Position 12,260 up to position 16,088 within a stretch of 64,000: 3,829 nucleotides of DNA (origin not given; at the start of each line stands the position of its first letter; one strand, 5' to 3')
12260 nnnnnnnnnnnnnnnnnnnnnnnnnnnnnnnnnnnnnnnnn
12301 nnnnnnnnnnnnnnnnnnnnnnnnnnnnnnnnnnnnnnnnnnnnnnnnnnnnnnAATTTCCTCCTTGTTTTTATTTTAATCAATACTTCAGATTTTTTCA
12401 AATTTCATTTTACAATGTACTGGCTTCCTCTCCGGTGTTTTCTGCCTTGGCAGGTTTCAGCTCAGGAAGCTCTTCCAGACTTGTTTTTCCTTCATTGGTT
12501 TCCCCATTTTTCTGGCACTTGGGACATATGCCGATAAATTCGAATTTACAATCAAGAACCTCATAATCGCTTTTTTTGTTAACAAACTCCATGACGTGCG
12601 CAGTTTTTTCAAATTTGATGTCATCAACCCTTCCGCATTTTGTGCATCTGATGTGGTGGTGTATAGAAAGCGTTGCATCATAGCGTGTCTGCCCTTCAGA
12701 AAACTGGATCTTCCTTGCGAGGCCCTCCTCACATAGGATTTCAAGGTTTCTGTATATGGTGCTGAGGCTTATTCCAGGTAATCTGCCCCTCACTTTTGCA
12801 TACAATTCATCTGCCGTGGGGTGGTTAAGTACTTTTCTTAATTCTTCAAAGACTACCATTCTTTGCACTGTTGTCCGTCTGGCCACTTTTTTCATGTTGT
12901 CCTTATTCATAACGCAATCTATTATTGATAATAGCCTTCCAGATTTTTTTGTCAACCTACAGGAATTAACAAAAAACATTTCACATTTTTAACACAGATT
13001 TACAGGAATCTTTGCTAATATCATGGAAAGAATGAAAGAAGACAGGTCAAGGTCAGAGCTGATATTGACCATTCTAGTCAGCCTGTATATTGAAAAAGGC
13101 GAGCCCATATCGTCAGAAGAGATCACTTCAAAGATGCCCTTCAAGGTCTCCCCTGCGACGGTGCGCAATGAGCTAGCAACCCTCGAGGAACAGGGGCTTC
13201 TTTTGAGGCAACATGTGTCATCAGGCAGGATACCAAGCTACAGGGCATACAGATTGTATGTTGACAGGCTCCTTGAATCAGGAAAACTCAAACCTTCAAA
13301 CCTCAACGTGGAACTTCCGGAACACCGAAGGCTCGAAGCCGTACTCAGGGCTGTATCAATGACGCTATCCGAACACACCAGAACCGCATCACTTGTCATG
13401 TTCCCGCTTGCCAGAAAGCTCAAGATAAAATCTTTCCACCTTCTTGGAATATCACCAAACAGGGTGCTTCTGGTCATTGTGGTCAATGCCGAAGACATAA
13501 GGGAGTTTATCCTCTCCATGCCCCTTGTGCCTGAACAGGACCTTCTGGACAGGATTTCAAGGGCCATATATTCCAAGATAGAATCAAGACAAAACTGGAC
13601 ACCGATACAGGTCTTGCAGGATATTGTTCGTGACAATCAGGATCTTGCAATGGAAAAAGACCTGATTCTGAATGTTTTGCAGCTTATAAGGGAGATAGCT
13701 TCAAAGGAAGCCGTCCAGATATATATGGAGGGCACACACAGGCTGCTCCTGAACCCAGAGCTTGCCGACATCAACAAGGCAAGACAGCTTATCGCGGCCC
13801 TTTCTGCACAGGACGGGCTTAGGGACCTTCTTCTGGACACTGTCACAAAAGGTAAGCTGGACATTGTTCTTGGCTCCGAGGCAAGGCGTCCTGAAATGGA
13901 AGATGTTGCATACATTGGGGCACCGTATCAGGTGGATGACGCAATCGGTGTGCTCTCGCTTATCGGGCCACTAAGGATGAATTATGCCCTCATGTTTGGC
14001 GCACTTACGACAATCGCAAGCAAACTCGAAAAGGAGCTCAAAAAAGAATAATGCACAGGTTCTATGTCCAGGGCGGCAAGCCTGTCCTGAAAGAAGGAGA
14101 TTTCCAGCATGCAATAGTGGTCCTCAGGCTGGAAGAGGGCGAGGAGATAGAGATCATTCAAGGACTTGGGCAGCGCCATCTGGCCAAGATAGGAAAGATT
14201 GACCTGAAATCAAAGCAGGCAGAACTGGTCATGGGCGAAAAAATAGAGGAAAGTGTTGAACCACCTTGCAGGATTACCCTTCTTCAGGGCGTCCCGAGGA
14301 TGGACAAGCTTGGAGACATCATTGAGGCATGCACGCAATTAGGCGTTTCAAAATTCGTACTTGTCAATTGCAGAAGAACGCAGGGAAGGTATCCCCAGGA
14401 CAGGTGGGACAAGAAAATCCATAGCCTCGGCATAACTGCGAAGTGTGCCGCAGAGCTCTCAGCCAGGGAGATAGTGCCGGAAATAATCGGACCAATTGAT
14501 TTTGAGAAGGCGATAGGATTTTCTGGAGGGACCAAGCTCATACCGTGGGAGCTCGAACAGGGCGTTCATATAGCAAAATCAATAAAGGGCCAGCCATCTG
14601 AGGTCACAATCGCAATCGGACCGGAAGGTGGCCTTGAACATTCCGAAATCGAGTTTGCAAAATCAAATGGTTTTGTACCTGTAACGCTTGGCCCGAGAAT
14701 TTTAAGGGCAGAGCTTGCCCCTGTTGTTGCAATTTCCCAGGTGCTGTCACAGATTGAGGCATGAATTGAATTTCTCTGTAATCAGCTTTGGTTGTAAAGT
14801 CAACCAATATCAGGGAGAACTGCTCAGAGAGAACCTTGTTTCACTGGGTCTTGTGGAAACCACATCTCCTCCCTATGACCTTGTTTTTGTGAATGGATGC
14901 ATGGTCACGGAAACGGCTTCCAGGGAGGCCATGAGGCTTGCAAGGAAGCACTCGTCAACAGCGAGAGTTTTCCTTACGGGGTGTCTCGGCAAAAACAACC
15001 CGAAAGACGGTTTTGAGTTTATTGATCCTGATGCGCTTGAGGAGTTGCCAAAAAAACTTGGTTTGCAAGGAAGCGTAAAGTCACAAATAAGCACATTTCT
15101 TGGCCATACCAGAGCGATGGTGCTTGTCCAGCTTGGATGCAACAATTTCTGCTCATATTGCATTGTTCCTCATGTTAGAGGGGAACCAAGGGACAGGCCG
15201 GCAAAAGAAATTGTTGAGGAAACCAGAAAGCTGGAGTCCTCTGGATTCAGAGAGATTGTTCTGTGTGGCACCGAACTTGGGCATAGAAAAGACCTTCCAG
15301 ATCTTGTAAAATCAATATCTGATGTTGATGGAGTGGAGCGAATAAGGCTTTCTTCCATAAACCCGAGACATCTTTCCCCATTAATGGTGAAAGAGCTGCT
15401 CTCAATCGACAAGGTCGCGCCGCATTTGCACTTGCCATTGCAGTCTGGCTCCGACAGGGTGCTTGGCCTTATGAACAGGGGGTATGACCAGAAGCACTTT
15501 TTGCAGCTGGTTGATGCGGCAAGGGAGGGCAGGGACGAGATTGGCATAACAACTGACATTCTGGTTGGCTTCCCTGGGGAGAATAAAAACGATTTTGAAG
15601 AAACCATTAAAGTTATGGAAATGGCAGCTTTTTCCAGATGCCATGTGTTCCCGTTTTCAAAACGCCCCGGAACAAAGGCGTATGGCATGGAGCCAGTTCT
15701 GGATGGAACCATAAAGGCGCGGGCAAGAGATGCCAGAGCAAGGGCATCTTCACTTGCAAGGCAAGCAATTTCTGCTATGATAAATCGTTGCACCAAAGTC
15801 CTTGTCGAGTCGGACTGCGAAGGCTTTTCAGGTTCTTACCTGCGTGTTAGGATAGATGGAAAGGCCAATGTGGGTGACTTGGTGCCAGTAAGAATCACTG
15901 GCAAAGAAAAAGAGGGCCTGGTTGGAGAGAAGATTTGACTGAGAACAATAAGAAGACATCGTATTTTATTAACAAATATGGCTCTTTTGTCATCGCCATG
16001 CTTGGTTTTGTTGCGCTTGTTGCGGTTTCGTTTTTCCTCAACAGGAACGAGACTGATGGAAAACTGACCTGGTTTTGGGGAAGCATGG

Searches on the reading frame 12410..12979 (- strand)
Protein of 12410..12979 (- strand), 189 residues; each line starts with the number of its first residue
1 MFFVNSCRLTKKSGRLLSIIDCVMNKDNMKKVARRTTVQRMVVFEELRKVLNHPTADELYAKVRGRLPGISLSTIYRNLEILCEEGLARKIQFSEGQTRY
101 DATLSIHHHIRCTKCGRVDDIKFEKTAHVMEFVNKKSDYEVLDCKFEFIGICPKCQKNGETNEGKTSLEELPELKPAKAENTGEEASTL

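Call 40: search_protein_families(library=pfam, proteins=[window:12410-12979:-], max_evalue=0.0001)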
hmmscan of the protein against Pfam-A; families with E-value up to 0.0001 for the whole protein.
window:12410-12979:- (189 aa): 1 family
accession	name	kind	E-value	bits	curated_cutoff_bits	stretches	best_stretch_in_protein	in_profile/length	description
PF01475.25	FUR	-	5.6e-28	98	23.1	1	35-148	5-120/121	Ferric uptake regulator family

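Call 70: search_protein_families(library=ncbifam, proteins=[window:12410-12979:-], max_evalue=0.1)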
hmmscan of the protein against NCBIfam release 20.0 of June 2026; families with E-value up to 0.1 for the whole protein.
window:12410-12979:- (189 aa): 12 families
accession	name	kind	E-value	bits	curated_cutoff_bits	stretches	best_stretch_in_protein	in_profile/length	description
NF052545.1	TransRegPerRClab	equivalog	5.2e-35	120.4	180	1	30-158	9-137/138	transcriptional regulator PerR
NF047406.1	TransRegPerRTherm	equivalog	2.1e-27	95.9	200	1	34-158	4-128/130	manganese-dependent transcriptional regulator PerR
NF051892.1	TransRegFurBacil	equivalog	6.2e-26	91.3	220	1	28-158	11-146/149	ferric iron uptake transcriptional regulator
NF047462.1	FUR_perox_PerRA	exception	1.3e-14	54.9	200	1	27-140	10-123/142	peroxide-responsive transcriptional repressor PerRA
NF045678.1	TransRegIrrA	equivalog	1.9e-12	47.2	150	1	24-125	8-110/138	iron response transcriptional regulator IrrA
NF045677.1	FeRespRegIrr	equivalog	5.6e-12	45.9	170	1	28-141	3-116/127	Fur family transcriptional regulator Irr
NF051891.1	TransRegFurHelico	equivalog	1.2e-11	44.7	200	1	16-157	7-147/148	ferric iron uptake transcriptional regulator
NF047461.1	FUR_perox_PerRB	exception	3.2e-11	43.3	250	1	27-123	19-116/143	peroxide-responsive transcriptional repressor PerRB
NF006999.0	PRK09462.1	equivalog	3.8e-10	39.5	146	1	25-155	4-138/148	ferric iron uptake transcriptional regulator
NF008646.0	PRK11639.1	equivalog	2e-07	30.9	167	1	33-158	21-149/171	zinc uptake transcriptional repressor Zur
NF008240.0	PRK11014.1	equivalog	0.046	13.8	182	0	118-167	65-114/141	nitric oxide-sensing transcriptional repressor NsrR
NF008695.0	PRK11713.3-3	equivalog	0.095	12.1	246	0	111-147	130-166/223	16S rRNA (uracil(1498)-N(3))-methyltransferase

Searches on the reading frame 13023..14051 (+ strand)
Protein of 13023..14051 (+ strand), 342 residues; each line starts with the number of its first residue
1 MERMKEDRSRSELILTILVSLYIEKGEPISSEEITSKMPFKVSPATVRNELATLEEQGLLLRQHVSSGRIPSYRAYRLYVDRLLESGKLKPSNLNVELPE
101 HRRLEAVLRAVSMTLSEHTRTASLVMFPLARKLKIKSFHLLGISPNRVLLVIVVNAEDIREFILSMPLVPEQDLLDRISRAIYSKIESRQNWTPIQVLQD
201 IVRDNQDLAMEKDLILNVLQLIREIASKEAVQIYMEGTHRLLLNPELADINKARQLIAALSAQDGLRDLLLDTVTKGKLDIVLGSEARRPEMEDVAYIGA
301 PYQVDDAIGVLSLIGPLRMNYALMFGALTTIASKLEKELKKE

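Call 40: search_protein_families(library=pfam, proteins=[window:13023-14051:+], max_evalue=0.0001)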
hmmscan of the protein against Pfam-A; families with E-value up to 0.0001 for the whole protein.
window:13023-14051:+ (342 aa): 3 families
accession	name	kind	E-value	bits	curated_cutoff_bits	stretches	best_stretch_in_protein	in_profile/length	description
PF01628.27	HrcA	-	8.9e-37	127.6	22.2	1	105-322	1-212/215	HrcA protein C terminal domain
PF08220.18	HTH_DeoR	-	1.2e-05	25.3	21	1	40-64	24-48/57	DeoR-like helix-turn-helix domain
PF03444.21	HrcA_DNA-bdg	-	8.7e-05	22.6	21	0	14-76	9-70/79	Winged helix-turn-helix transcription repressor, HrcA DNA-binding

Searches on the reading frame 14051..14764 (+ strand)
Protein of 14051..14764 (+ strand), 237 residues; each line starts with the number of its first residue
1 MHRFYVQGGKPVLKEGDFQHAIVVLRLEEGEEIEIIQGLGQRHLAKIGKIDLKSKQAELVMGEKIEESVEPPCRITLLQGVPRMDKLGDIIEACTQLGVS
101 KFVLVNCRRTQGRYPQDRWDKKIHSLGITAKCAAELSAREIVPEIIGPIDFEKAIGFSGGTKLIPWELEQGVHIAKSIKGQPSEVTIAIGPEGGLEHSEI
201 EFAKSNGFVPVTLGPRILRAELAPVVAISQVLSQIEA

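Call 40: search_protein_families(library=pfam, proteins=[window:14051-14764:+], max_evalue=0.0001)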
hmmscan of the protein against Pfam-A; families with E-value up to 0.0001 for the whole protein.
window:14051-14764:+ (237 aa): 2 families
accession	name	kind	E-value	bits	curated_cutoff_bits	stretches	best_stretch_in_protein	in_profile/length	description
PF04452.19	Methyltrans_RNA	-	2.7e-35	121.8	23.9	1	70-230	2-163/165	RNA methyltransferase domain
PF20260.4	PUA_4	-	5.4e-06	26.9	23.9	1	14-59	2-47/48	RNA methyltransferase PUA domain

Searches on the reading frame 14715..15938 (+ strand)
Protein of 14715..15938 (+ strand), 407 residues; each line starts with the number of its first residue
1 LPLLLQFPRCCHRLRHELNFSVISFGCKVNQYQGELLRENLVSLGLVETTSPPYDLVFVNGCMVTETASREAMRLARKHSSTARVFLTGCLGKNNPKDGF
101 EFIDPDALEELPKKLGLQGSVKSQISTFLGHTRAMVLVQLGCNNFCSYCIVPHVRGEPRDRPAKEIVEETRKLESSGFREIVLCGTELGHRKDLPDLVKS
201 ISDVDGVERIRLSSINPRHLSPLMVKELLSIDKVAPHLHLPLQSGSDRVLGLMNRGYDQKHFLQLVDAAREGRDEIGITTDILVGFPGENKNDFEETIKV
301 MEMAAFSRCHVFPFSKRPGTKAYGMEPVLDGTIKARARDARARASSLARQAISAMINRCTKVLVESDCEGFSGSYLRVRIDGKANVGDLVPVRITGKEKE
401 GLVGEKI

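Call 40: search_protein_families(library=pfam, proteins=[window:14715-15938:+], max_evalue=0.0001)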
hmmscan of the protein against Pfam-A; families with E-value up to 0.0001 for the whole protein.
window:14715-15938:+ (407 aa): 2 families
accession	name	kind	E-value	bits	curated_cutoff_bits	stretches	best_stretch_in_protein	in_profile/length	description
PF04055.27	Radical_SAM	-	2.3e-27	96.7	29.5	1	138-299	3-164/166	Radical SAM superfamily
PF00919.26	UPF0004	-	4.2e-11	43.2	27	1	20-98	2-85/98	Uncharacterized protein family UPF0004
